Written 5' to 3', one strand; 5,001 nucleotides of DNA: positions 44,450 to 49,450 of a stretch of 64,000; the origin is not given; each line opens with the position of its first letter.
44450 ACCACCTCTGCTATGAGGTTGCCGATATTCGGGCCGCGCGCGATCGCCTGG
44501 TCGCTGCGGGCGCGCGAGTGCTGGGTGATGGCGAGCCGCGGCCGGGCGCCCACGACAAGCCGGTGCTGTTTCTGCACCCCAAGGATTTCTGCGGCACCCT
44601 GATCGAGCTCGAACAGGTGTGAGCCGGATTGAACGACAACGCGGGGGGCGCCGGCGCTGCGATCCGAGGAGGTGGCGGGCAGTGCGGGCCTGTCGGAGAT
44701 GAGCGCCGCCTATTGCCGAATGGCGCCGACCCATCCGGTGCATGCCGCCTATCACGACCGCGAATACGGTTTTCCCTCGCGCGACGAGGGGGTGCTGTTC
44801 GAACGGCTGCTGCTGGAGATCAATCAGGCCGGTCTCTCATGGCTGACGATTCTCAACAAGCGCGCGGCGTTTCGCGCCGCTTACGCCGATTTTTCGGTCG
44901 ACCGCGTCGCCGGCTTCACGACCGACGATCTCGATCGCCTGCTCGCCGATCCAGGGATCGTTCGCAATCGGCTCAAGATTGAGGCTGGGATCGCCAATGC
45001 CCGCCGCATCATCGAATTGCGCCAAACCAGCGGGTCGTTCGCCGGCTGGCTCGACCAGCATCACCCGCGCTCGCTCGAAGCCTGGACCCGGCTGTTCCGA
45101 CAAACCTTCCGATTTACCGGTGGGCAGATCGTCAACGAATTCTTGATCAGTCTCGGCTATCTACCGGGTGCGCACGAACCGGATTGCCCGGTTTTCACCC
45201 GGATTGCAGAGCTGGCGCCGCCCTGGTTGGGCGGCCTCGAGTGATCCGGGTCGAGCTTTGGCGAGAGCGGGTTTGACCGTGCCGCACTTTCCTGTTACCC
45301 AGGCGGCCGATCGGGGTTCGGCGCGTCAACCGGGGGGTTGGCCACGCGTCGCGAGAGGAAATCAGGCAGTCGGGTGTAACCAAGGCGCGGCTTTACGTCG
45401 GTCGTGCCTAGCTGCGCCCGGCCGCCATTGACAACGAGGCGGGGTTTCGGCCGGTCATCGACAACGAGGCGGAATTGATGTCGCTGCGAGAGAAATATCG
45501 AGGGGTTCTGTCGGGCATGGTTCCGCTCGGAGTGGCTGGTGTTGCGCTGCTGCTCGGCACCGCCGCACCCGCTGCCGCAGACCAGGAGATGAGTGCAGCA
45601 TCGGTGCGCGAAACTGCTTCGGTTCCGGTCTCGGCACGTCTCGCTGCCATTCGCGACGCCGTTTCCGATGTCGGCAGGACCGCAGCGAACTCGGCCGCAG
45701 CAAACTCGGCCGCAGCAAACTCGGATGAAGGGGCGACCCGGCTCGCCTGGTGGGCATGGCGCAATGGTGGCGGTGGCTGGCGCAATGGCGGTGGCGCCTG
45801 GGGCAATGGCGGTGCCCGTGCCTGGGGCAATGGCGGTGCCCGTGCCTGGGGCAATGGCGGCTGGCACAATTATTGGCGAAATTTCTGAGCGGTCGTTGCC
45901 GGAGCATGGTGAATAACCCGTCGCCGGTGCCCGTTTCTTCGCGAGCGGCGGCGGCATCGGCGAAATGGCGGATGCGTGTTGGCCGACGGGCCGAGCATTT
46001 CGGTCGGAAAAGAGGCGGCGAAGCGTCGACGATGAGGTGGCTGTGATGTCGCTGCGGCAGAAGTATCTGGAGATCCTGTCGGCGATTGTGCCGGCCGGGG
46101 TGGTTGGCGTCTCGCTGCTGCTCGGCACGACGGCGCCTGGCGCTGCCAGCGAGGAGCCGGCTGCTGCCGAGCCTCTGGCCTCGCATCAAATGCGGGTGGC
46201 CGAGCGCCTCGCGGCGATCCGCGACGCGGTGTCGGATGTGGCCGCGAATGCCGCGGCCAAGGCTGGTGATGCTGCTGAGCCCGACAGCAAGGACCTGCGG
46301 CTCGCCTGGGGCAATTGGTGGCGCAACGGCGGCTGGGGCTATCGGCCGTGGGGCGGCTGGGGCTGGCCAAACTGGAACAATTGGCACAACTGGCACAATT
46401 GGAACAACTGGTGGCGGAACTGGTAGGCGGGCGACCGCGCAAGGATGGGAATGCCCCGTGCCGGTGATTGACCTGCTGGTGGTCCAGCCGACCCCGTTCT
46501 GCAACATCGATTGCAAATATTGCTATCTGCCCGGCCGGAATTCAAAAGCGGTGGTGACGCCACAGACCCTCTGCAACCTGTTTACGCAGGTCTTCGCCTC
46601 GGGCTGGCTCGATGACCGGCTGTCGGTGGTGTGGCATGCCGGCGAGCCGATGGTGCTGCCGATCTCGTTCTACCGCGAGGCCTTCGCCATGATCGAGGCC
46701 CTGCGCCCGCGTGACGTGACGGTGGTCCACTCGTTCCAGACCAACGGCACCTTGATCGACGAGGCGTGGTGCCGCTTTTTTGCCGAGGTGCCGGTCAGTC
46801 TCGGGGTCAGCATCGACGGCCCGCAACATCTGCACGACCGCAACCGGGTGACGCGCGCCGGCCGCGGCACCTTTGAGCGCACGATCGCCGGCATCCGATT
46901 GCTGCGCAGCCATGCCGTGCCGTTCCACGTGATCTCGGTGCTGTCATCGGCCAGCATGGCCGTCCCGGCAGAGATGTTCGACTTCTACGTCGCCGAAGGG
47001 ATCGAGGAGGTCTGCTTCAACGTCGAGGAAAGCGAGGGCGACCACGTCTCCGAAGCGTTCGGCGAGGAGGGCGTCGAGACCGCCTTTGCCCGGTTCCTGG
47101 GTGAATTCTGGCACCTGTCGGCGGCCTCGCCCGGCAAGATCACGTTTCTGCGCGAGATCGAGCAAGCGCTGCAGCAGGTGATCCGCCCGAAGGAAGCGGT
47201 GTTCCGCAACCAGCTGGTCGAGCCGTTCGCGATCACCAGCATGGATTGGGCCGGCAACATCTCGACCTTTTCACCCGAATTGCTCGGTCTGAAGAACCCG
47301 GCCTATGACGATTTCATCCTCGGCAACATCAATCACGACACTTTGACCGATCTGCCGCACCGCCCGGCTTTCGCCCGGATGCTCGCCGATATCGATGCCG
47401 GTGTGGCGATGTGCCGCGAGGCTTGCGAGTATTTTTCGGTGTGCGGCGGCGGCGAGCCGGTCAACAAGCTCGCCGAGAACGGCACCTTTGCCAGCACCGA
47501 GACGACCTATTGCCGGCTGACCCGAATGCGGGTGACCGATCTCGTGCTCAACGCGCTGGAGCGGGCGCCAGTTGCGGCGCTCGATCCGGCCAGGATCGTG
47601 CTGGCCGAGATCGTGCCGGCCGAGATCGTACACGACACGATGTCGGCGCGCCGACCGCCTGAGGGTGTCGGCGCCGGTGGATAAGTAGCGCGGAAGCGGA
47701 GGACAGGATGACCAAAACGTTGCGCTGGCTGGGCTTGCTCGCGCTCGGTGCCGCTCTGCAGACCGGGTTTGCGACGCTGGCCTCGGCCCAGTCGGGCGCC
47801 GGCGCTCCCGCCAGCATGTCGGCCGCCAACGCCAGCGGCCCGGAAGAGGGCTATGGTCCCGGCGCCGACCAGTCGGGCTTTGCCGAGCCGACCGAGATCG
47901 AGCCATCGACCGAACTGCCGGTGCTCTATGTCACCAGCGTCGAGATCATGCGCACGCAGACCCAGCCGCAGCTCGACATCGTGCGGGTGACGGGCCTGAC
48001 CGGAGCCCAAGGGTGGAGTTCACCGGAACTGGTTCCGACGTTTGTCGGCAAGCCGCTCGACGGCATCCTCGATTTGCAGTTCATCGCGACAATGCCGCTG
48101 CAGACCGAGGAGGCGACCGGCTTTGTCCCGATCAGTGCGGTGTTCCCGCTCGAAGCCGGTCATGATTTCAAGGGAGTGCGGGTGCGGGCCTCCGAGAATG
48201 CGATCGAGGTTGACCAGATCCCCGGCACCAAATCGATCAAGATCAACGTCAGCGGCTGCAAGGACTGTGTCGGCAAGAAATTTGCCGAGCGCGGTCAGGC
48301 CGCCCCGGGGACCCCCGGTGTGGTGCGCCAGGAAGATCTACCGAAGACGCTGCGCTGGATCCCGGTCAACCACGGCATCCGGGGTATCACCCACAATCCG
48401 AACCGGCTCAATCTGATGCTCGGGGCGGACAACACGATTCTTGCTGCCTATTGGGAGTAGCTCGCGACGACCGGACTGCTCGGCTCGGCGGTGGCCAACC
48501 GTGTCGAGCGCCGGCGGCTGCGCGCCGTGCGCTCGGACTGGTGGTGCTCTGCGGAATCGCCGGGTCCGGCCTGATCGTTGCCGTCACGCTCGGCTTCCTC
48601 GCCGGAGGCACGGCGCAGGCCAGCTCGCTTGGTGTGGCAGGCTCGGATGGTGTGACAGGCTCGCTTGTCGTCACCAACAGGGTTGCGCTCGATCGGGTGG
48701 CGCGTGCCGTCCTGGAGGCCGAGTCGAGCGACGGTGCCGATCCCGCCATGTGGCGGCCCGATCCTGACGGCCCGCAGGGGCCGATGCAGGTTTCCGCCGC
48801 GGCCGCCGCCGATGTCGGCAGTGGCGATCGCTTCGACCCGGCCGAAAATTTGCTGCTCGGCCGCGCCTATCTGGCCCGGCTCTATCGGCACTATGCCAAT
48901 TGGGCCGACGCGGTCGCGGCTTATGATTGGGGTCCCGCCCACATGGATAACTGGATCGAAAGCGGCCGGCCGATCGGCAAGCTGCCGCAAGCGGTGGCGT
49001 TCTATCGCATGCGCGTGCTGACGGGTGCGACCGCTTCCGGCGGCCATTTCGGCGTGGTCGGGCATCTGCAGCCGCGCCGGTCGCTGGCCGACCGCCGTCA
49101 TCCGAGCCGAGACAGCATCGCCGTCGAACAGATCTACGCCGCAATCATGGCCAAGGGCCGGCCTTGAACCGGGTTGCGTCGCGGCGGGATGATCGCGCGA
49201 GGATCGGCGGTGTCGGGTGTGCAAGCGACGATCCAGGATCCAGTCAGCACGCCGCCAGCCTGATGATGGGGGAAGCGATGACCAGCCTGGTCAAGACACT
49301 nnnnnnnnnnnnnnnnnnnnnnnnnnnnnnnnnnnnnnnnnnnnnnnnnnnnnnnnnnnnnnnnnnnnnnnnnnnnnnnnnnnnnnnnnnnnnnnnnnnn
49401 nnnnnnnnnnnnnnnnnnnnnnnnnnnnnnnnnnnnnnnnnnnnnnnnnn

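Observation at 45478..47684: Two tandem Trp/Asn/Gly-repeat precursor peptides plus a radical SAM/SPASM maturase: a putative poly-cyclophane RiPP locus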

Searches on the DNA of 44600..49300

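Call 50: search_rna_families(source=window, start=44600, end=49300, threshold=evalue, max_evalue=1)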
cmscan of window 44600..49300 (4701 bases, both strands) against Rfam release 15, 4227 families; matches with E-value up to 1: 1.
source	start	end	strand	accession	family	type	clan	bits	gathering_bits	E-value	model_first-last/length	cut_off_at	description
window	45871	45949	-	RF03290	mir-9428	Gene; miRNA;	-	21.1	81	0.63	1-68/68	no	mir-9428 microRNA precursor family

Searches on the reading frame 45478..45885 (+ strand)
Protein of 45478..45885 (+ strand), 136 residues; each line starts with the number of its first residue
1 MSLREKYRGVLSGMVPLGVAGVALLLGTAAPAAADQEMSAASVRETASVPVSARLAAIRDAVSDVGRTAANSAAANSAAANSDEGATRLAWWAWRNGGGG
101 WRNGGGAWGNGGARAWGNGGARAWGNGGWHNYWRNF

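Call 3: search_protein_families(library=ncbifam, proteins=[window:45478-45885:+], max_evalue=0.01)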
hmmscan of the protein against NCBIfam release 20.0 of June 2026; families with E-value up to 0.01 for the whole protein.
window:45478-45885:+ (136 aa): 1 family
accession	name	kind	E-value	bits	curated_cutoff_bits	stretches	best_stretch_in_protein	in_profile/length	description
TIGR04260.1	Cyano_gly_rpt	equivalog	3e-07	31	31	1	22-133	10-118/118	GrrA/OscA1 family cyclophane-containing rSAM-modified RiPP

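Call 4: search_protein_families(library=pfam, proteins=[window:45478-45885:+], max_evalue=0.01)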
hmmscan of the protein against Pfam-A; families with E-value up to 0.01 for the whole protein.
window:45478-45885:+ (136 aa): 0 families
